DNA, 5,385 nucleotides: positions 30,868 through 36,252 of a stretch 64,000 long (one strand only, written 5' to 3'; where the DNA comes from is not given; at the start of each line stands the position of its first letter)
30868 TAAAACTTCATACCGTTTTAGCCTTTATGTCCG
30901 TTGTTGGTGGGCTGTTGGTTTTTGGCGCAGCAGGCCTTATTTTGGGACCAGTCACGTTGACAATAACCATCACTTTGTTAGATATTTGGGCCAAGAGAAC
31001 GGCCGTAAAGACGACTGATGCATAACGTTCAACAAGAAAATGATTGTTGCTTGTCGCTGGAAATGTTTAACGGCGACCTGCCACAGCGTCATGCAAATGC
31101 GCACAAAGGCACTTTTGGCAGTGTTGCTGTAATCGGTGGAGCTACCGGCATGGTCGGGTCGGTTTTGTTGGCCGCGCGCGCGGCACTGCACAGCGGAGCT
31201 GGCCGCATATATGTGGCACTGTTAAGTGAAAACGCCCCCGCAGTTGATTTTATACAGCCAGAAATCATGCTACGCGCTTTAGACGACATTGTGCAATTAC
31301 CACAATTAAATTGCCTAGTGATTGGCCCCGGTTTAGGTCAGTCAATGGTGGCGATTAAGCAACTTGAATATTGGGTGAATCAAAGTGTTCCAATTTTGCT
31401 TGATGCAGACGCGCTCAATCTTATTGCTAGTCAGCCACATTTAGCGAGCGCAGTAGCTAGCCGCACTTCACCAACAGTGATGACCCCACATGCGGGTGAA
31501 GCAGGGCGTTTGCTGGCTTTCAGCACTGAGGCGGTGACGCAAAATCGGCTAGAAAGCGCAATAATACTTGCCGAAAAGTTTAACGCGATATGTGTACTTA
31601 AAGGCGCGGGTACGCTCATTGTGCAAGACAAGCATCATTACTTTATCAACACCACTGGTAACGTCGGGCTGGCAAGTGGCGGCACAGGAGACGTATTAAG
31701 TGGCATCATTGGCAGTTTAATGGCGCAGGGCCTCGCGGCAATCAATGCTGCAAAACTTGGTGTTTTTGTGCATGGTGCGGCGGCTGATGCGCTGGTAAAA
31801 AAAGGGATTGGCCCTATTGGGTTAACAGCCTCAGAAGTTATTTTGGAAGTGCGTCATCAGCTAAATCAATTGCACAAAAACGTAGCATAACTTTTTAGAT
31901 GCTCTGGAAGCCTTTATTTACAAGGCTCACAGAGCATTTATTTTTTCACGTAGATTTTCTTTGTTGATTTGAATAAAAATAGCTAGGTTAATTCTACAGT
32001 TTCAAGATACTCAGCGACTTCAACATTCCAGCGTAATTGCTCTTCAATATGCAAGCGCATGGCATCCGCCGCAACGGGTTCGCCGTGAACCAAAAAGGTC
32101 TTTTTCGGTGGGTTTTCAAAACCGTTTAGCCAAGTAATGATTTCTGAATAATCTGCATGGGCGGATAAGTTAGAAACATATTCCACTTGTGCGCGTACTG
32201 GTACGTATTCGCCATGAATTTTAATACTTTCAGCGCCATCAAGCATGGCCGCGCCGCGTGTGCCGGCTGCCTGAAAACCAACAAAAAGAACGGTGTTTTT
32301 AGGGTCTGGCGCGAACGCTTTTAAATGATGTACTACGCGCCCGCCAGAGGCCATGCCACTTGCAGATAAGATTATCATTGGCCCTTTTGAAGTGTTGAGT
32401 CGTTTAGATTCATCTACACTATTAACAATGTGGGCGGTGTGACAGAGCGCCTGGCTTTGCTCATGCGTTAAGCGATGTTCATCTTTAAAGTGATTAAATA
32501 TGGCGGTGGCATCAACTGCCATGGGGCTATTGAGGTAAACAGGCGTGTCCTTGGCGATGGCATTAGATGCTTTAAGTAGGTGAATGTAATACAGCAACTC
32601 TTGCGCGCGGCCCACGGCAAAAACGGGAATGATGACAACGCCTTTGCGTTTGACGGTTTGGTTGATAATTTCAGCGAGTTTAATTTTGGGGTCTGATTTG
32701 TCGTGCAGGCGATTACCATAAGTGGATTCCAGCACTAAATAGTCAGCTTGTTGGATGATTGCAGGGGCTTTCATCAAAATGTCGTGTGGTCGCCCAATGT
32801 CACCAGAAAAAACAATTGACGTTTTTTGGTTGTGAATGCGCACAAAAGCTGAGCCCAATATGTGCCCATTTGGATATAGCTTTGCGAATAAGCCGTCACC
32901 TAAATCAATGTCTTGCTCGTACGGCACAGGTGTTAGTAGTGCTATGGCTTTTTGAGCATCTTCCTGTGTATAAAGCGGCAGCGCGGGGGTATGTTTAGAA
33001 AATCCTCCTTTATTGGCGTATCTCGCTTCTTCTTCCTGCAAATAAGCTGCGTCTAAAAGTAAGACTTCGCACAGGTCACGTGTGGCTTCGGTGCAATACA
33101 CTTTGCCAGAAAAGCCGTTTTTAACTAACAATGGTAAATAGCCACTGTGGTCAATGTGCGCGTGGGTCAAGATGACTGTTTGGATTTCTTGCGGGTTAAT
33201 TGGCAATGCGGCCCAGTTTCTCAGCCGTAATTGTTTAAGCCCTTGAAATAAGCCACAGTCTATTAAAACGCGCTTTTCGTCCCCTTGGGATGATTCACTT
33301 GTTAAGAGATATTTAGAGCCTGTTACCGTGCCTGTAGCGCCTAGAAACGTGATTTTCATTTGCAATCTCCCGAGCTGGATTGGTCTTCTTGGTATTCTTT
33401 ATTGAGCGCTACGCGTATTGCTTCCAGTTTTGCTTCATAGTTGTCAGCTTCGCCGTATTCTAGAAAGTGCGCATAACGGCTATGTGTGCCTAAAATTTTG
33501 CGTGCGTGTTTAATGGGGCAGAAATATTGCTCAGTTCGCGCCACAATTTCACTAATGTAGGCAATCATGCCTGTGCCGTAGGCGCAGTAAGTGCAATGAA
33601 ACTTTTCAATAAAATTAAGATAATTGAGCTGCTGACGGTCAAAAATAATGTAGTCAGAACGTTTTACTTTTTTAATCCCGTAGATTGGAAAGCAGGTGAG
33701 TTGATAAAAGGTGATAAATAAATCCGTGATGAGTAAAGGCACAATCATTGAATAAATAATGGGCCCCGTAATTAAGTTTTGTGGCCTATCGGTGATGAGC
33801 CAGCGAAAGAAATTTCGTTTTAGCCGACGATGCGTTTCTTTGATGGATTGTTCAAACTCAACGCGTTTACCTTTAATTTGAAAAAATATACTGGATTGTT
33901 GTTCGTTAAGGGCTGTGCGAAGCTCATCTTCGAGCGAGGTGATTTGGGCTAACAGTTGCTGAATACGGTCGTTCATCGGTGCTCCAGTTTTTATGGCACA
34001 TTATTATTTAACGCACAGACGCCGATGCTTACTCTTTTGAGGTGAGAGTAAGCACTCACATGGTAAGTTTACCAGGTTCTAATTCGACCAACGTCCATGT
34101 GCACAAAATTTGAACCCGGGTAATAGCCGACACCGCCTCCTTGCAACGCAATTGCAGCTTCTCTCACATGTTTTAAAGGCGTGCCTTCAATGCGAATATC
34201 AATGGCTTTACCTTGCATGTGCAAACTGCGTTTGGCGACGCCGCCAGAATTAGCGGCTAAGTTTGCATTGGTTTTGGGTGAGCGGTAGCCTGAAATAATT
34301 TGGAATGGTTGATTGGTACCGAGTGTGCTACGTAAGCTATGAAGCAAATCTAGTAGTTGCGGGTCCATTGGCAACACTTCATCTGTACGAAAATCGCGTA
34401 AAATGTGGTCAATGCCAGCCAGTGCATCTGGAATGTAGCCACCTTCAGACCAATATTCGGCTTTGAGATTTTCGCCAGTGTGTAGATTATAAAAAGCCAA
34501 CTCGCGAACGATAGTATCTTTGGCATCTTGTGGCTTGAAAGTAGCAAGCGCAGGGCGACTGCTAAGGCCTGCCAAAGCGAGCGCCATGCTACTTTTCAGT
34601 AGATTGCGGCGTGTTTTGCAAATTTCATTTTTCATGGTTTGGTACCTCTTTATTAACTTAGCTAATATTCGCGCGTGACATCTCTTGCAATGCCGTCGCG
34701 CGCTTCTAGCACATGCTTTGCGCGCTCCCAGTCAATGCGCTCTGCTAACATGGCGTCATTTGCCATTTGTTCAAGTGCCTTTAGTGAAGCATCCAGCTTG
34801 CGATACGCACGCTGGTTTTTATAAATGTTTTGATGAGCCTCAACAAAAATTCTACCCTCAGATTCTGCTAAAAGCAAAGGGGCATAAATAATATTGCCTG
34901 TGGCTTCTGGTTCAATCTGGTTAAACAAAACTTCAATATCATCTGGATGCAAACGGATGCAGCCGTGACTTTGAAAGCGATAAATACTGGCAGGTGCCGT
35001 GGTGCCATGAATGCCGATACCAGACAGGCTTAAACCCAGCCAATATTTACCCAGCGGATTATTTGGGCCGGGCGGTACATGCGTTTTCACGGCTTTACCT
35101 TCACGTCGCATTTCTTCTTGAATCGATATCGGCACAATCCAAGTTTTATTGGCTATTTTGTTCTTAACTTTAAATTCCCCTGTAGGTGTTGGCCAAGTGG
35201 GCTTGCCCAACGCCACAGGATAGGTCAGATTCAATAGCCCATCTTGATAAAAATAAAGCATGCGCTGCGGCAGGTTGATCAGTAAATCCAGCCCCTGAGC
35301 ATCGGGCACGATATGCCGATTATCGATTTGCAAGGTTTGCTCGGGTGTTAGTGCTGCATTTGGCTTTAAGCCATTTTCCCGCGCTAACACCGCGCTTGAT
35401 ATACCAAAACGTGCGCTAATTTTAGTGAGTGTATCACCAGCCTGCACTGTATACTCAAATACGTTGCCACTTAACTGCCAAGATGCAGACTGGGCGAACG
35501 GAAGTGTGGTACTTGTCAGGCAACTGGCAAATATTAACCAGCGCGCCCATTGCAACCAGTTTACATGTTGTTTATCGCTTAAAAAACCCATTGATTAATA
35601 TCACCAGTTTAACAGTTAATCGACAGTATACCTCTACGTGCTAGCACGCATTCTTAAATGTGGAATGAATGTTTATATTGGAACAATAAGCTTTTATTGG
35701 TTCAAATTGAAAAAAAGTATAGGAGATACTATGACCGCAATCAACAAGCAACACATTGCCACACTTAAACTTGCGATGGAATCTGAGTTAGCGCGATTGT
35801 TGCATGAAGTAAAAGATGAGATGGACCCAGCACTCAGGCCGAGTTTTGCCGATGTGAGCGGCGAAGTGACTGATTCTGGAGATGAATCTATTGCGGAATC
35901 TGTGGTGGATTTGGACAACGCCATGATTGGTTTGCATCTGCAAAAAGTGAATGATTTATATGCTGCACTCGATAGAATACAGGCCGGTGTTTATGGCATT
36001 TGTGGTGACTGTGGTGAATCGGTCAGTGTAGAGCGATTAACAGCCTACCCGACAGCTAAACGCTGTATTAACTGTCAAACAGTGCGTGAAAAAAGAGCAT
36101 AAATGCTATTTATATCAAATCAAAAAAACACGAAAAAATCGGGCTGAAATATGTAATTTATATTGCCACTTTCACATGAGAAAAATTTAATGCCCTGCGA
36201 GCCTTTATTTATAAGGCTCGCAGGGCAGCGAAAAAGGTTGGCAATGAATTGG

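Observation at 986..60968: Ten copies of a 64-bp structured intergenic repeat (T-run, 14-bp-stem hairpin, T-run)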

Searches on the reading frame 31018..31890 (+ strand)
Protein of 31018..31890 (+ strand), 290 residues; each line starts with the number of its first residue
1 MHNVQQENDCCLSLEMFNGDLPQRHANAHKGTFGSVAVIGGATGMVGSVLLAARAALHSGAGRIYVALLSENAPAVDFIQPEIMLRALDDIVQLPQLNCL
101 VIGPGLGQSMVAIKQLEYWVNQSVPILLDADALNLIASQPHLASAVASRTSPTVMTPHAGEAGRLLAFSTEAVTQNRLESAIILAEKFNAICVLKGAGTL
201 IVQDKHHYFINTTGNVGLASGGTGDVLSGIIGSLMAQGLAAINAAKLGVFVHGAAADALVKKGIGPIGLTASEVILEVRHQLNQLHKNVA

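Call 21: search_protein_families(library=ncbifam, proteins=[window:31018-31890:+], max_evalue=0.00001)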
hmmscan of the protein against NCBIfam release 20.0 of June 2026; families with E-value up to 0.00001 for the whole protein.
window:31018-31890:+ (290 aa): 3 families
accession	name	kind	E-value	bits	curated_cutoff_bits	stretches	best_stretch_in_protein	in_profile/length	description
NF007856.0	PRK10565.1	equivalog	2.2e-61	208.1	703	1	18-283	239-499/510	bifunctional ADP-dependent NAD(P)H-hydrate dehydratase/NAD(P)H-hydrate epimerase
TIGR00196.1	yjeF_cterm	hypoth_equivalog_domain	2e-58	197.9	129.85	1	20-278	11-271/277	NAD(P)H-hydrate dehydratase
NF006830.1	PRK09355.1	equivalog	1.3e-06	28.1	180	1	119-259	81-228/263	hydroxyethylthiazole kinase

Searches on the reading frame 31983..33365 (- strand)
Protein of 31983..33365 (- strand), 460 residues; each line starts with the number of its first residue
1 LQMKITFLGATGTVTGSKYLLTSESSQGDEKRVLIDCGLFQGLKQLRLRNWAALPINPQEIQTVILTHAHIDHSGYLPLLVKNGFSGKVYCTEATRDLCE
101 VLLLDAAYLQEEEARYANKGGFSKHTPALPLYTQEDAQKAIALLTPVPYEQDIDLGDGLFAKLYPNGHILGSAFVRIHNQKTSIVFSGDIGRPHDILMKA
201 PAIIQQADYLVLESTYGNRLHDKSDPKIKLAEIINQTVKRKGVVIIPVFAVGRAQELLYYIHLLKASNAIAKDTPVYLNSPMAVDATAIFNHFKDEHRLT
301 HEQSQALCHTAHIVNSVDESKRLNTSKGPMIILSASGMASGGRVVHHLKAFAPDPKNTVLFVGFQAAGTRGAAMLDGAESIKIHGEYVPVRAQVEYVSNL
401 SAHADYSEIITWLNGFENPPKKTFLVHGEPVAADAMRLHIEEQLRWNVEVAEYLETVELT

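Call 21: search_protein_families(library=ncbifam, proteins=[window:31983-33365:-], max_evalue=0.00001)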
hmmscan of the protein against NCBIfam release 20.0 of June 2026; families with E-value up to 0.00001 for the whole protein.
window:31983-33365:- (460 aa): 7 families
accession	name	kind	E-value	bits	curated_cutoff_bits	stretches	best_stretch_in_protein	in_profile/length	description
NF045584.1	cas14_MBL_CASP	equivalog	1.7e-113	380.1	800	1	3-441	1-425/612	type VII CRISPR-associated protein Cas14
TIGR03675.1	arCOG00543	equivalog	5.8e-86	289.1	580.2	1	3-459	175-630/631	beta-CASP ribonuclease aCPSF1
TIGR04122.1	Xnuc_lig_assoc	equivalog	4.9e-16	58.4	325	1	145-265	65-186/326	ligase-associated DNA damage response exonuclease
NF000801.0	PRK00055.1-3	equivalog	1.6e-09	37.3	252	1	3-86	2-80/307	ribonuclease Z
TIGR02651.1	RNase_Z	equivalog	9.4e-09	34.7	292.95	0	4-81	1-72/302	ribonuclease Z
NF041257.1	GntH_guanitoxin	equivalog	2.5e-06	26.6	333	0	3-83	13-90/374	guanitoxin biosynthesis MBL fold metallo-hydrolase GntH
NF033105.1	bla_subclass_B3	equivalog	5.5e-06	25.9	240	0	28-83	30-84/257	subclass B3 metallo-beta-lactamase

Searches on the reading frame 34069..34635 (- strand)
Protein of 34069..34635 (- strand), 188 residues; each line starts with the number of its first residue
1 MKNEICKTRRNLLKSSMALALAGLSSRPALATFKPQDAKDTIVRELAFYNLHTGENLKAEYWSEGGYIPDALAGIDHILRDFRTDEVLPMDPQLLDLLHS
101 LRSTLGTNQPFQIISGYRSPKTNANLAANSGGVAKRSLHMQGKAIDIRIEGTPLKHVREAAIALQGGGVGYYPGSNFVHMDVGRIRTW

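Call 68: search_protein_families(library=pfam, proteins=[window:34069-34635:-], max_evalue=0.001)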
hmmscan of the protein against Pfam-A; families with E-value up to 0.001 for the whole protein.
window:34069-34635:- (188 aa): 2 families
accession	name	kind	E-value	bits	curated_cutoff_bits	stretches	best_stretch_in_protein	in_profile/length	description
PF05951.18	Peptidase_M15_2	-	1.7e-60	203.7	27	1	43-188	6-153/153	Bacterial protein of unknown function (DUF882)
PF08291.16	Peptidase_M15_3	-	3.7e-14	53.2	23.2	1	91-181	25-108/108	Peptidase M15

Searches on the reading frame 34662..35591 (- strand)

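Call 68: search_protein_families(library=pfam, proteins=[window:34662-35591:-], max_evalue=0.001)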
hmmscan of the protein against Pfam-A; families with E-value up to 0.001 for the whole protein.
window:34662-35591:- (309 aa): 3 families
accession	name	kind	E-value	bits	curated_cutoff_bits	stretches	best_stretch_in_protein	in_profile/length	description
PF03734.19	YkuD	-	7.7e-27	95.1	23.4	1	103-229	4-141/146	L,D-transpeptidase catalytic domain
PF01476.26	LysM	-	3.2e-12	46.6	20.9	1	47-89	1-42/43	LysM domain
PF23473.1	LysM3_LYK4_5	-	0.00078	19.9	29.3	0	47-78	5-36/48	LYK4/5 LysM3 domain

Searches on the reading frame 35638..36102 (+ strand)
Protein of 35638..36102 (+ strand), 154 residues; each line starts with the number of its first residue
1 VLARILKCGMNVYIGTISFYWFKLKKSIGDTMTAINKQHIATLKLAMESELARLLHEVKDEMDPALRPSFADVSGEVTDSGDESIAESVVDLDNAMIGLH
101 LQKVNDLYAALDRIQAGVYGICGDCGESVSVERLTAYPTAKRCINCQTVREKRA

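Call 21: search_protein_families(library=ncbifam, proteins=[window:35638-36102:+], max_evalue=0.00001)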
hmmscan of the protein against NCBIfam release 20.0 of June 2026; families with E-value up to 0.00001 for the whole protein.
window:35638-36102:+ (154 aa): 5 families
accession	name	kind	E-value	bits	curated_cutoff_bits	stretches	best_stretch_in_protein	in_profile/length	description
NF033459.1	DksA_like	equivalog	5.7e-16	58.8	105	1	75-153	34-112/113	RNA polymerase-binding protein DksA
TIGR02890.1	bacill_yteA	subfamily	1.4e-15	57.8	134.4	1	81-151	48-118/159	regulatory protein, yteA family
TIGR02420.1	dksA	equivalog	1e-13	51.7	115.5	1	50-148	12-109/110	RNA polymerase-binding protein DksA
TIGR02419.1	C4_traR_proteo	subfamily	2.1e-09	37.8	59.7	1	119-151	32-64/64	phage/conjugal plasmid C-4 type zinc finger protein, TraR family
NF008045.0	PRK10778.1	equivalog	6.3e-08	33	289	1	56-153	49-145/151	RNA polymerase-binding protein DksA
